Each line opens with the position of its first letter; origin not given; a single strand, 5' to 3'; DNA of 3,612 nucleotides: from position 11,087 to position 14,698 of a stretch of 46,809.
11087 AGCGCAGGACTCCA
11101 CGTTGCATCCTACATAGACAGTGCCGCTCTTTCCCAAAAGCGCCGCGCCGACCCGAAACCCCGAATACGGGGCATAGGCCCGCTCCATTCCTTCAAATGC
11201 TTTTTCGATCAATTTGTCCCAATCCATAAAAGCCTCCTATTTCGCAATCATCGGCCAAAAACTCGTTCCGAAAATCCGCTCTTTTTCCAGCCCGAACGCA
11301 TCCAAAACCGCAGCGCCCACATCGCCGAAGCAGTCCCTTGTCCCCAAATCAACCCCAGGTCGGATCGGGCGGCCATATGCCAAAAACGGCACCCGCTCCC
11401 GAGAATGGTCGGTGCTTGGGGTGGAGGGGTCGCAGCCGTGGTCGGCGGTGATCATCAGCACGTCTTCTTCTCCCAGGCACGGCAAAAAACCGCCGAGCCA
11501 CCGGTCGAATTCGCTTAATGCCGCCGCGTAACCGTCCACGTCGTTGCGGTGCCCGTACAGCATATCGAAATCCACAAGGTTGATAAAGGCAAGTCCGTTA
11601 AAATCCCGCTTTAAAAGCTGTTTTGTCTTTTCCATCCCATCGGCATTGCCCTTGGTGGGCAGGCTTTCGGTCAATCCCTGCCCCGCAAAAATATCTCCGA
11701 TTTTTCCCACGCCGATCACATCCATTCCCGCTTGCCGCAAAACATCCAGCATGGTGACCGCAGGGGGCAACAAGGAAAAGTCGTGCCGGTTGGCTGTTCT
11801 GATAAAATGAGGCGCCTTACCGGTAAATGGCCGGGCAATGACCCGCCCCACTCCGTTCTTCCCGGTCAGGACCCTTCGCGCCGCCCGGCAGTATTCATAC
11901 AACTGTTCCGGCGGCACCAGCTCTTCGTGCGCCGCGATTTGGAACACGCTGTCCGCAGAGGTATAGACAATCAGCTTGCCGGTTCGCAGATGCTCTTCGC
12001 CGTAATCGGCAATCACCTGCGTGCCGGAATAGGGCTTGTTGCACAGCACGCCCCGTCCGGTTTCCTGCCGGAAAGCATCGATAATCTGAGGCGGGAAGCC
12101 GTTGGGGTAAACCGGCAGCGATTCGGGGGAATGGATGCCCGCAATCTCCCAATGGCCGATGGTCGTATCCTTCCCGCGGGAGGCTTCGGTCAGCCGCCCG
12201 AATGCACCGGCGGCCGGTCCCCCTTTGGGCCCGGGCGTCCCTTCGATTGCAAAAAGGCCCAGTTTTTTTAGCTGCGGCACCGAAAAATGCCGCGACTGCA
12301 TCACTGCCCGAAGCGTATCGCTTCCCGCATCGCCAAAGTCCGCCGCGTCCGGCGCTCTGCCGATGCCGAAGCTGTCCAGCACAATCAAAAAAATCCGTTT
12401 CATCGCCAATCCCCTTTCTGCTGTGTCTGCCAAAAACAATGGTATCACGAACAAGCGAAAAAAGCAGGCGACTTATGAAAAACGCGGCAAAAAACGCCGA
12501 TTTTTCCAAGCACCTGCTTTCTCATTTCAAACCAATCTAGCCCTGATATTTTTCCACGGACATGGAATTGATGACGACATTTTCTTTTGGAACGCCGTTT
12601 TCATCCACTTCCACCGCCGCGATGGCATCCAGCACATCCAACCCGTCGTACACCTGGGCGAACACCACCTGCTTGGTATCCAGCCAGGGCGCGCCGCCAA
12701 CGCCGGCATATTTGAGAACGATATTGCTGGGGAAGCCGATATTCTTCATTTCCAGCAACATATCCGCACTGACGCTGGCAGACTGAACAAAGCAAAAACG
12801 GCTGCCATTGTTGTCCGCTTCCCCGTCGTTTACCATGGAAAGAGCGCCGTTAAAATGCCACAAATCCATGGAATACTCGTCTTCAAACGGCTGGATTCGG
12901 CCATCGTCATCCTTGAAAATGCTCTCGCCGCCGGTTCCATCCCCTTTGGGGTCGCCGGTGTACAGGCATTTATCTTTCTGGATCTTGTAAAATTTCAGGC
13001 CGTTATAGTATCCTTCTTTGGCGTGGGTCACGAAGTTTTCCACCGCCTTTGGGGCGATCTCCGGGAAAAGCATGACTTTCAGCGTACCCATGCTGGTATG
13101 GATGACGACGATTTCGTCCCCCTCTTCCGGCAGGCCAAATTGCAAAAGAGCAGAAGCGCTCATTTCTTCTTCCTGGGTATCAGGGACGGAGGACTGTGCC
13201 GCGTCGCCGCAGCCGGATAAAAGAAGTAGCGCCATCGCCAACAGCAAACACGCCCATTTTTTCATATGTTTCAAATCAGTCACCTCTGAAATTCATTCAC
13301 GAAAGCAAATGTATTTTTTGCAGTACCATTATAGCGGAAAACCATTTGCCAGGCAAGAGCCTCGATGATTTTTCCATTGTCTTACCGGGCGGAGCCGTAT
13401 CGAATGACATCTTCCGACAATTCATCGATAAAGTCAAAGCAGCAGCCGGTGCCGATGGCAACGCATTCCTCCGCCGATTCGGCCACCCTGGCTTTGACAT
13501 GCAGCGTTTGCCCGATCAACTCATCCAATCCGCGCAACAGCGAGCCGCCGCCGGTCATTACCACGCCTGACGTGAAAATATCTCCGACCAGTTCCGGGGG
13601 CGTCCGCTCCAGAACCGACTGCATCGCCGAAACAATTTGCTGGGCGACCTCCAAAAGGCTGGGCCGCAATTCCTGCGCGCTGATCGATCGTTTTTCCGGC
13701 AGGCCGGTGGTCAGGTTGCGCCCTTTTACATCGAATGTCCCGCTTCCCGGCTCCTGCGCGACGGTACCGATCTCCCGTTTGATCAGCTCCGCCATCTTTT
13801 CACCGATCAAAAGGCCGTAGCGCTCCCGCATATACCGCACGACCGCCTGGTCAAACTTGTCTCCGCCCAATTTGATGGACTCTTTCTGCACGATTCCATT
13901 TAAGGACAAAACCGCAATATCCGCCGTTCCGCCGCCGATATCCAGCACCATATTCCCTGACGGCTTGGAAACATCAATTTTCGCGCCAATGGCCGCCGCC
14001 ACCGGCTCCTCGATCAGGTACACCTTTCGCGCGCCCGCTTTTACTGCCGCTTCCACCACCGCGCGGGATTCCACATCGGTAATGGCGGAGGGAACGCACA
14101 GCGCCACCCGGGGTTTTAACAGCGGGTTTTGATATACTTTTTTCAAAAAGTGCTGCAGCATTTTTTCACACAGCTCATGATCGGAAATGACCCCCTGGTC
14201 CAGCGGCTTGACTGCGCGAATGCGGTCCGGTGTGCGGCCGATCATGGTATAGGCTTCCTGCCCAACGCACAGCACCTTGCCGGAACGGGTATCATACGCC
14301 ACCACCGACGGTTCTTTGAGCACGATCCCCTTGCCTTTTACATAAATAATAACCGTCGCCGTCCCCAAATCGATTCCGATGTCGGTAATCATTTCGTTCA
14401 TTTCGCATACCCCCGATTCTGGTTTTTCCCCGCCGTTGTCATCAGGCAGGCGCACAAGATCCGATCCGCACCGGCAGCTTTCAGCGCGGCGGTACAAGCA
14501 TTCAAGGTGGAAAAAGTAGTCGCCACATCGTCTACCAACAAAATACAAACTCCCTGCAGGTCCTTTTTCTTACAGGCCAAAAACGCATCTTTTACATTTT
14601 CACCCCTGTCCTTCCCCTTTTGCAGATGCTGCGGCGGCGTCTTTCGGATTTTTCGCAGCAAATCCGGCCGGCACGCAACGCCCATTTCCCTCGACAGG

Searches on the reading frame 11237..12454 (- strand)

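Call 38: search_protein_families(library=pfam, proteins=[window:11237-12454:-], max_evalue=0.00001)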
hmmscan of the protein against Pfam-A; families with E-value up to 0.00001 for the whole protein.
window:11237-12454:- (405 aa): 1 family
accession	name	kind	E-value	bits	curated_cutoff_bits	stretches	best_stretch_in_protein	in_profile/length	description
PF01676.23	Metalloenzyme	-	7e-37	127.7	24.3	1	19-391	1-252/252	Metalloenzyme superfamily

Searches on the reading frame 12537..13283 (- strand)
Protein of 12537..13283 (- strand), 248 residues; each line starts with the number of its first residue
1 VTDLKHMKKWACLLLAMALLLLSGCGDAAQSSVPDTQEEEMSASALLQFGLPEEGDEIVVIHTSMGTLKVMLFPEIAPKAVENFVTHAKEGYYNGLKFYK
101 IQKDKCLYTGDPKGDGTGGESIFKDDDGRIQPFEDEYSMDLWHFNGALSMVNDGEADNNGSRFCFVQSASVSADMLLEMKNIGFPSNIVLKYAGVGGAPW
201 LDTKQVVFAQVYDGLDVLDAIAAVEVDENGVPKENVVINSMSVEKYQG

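Call 38: search_protein_families(library=pfam, proteins=[window:12537-13283:-], max_evalue=0.00001)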
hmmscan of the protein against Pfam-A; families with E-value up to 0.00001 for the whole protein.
window:12537-13283:- (248 aa): 1 family
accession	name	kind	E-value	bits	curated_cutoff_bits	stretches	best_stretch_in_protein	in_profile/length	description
PF00160.26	Pro_isomerase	-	8e-36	124.1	21.7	1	59-243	2-159/159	Cyclophilin type peptidyl-prolyl cis-trans isomerase/CLD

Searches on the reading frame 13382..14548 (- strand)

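Call 38: search_protein_families(library=pfam, proteins=[window:13382-14548:-], max_evalue=0.00001)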
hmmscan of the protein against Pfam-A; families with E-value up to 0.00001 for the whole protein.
window:13382-14548:- (388 aa): 5 families
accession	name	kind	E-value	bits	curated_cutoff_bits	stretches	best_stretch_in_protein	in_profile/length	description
PF06723.19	MreB_Mbl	-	1.6e-128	428.6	27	1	55-377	2-325/327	MreB/Mbl protein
PF00012.26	HSP70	-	7.9e-13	47.9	20.6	1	148-245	136-239/599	Hsp70 protein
PF14450.12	FtsA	-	1.4e-11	45.3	31.8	1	200-358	1-112/127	Cell division protein FtsA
PF11104.14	PilM_2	-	1.4e-06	27.9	27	0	290-362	244-311/340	Type IV pilus assembly protein PilM;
PF00022.25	Actin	-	2.8e-06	26.6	27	0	80-243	31-190/410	Actin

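Call 49: search_protein_families(library=ncbifam, proteins=[window:13382-14548:-], max_evalue=0.01)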
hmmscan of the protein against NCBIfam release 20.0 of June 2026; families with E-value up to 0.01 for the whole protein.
window:13382-14548:- (388 aa): 20 families
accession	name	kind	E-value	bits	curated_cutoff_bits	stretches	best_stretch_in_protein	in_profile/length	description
NF010539.0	PRK13927.1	subfamily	1.1e-128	428.9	293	1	53-381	5-336/339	rod shape-determining protein MreB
TIGR00904.1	mreB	subfamily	1.3e-122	409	365.75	1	55-378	3-333/334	MreB/Mrl family cell shape determining protein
NF010540.1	PRK13929.1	exception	3.4e-110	368.2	515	1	55-379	5-332/334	rod-share determining protein MreBH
NF040964.1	MamK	subfamily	6e-22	78.1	400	1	57-351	3-295/335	MamK family actin-like protein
NF053558.1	BeeR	equivalog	2.1e-19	69.8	530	1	57-349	3-308/349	BeeR family actin-like protein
TIGR01991.1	HscA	equivalog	1.6e-16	60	708.55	1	129-368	113-356/600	Fe-S protein assembly chaperone HscA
NF003520.0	PRK05183.1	subfamily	2.7e-16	59.1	620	1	148-372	153-380/621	Fe-S protein assembly chaperone HscA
TIGR01174.1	ftsA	equivalog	1.3e-14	54.1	175.85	1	162-357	161-346/371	cell division protein FtsA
NF009947.0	PRK13411.1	equivalog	5.5e-12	44.5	1002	1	149-244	137-238/662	molecular chaperone DnaK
TIGR02350.1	prok_dnaK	equivalog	6.1e-12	44.7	822.55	1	150-244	135-235/596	molecular chaperone DnaK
NF001413.0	PRK00290.1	equivalog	7.9e-12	44.3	648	1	150-243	138-235/625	molecular chaperone DnaK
NF009946.0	PRK13410.1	equivalog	5e-11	41.5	1019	1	108-244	97-239/669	molecular chaperone DnaK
NF002399.0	PRK01433.1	equivalog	6.6e-11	41.5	743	1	148-366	144-349/595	Fe-S protein assembly chaperone HscA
NF011660.0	PRK15080.1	equivalog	2.2e-07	30.4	182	1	119-233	67-177/277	ethanolamine utilization protein EutJ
NF008673.0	PRK11678.1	equivalog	3.1e-06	26.3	331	1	164-217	176-229/450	molecular chaperone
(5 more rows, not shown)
